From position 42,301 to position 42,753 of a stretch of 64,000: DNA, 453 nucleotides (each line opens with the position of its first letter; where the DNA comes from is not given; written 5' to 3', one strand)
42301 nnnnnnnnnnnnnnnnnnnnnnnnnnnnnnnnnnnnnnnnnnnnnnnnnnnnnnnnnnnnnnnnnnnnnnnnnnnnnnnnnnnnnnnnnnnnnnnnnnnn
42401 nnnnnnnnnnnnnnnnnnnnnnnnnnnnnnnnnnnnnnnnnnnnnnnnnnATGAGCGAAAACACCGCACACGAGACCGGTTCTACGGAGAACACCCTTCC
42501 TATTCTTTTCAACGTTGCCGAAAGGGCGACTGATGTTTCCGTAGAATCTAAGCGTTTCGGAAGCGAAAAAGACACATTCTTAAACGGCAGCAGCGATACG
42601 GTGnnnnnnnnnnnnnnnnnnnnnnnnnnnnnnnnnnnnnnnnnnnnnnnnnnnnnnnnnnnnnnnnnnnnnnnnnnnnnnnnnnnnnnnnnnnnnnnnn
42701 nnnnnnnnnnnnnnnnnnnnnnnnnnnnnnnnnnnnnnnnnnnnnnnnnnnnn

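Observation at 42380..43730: Unannotated graspetide-type RiPP cassette: 51-aa precursor ORF plus a microviridin-family ATP-grasp ligase initiating at a non-ATG codon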

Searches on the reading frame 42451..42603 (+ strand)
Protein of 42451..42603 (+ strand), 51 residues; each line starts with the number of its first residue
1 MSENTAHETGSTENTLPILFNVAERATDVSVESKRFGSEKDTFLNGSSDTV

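Call 4: search_protein_families(library=pfam, proteins=[window:42451-42603:+], max_evalue=1)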
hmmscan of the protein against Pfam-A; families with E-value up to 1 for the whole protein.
window:42451-42603:+ (51 aa): 0 families

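Call 5: search_protein_families(library=ncbifam, proteins=[window:42451-42603:+], max_evalue=1)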
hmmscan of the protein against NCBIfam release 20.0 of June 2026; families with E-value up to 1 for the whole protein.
window:42451-42603:+ (51 aa): 0 families

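Call 61: search_protein_families(library=padloc, proteins=[window:42451-42603:+], max_evalue=0.01)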
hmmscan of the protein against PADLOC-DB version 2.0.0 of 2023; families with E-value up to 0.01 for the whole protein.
window:42451-42603:+ (51 aa): 0 families
